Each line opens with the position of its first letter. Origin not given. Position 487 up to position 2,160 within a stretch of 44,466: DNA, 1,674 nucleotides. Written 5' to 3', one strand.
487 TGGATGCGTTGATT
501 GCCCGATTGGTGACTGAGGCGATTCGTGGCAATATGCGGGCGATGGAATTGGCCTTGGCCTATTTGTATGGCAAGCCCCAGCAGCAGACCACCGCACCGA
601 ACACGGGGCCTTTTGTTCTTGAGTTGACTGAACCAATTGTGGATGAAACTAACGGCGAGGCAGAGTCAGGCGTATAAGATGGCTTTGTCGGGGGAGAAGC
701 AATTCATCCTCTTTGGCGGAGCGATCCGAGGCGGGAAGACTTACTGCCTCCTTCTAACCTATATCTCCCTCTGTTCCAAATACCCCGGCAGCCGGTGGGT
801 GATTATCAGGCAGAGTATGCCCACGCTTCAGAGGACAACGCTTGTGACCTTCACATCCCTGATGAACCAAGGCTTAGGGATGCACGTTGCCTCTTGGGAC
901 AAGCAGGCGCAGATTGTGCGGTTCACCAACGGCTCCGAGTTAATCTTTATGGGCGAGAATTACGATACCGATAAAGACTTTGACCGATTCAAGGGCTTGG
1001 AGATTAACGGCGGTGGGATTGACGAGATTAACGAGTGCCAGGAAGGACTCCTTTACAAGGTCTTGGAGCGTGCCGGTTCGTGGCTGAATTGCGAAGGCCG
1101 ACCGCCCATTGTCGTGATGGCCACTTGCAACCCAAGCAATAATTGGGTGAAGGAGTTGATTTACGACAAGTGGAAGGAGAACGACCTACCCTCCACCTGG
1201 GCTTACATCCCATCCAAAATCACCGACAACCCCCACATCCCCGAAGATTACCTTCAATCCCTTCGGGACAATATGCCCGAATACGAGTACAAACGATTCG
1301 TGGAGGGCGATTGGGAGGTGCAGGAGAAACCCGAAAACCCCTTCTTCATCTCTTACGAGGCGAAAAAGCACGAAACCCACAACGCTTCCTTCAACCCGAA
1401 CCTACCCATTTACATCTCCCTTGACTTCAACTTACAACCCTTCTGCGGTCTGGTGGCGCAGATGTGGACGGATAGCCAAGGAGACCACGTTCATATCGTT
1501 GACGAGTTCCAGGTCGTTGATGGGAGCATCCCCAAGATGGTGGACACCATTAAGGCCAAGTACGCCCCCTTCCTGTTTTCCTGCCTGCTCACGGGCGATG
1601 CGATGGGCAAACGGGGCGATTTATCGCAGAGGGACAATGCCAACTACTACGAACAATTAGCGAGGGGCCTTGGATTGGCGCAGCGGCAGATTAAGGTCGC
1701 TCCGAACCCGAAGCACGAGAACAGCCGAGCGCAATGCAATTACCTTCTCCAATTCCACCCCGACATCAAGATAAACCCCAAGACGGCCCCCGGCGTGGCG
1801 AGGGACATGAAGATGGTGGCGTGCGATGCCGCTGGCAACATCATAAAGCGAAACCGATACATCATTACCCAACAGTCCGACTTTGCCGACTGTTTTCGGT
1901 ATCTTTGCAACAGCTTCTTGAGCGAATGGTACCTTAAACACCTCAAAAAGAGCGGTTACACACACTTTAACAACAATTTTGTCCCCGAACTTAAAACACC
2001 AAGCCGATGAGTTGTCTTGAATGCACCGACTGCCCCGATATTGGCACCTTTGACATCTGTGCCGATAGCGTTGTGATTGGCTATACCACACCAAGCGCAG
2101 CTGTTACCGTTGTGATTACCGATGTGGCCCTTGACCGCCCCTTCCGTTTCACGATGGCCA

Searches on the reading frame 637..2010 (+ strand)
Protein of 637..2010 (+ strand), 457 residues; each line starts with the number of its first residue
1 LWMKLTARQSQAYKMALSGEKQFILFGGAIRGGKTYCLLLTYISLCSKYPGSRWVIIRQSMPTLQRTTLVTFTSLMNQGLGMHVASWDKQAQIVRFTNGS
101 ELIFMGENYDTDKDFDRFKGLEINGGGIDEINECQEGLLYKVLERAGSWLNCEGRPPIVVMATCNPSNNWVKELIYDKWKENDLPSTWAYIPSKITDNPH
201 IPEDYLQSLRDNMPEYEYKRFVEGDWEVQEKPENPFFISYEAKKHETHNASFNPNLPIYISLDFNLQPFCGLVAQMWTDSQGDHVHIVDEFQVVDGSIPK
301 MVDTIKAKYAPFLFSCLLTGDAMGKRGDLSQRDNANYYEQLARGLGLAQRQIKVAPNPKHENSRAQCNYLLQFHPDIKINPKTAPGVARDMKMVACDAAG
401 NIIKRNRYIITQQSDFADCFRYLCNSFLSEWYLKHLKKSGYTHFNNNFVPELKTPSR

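Call 11: search_protein_families(library=phrogs, proteins=[window:637-2010:+], max_evalue=0.01)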
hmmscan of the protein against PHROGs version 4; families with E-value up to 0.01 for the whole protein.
window:637-2010:+ (457 aa): 3 families
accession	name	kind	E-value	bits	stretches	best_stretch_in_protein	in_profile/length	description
phrog_979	-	head and packaging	2.8e-27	96.7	1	5-235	150-415/642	terminase large subunit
phrog_3717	-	head and packaging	6.8e-06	26.7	1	31-268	33-262/277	terminase large subunit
phrog_10250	-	head and packaging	0.00033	21.4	1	211-309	3-100/228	terminase large subunit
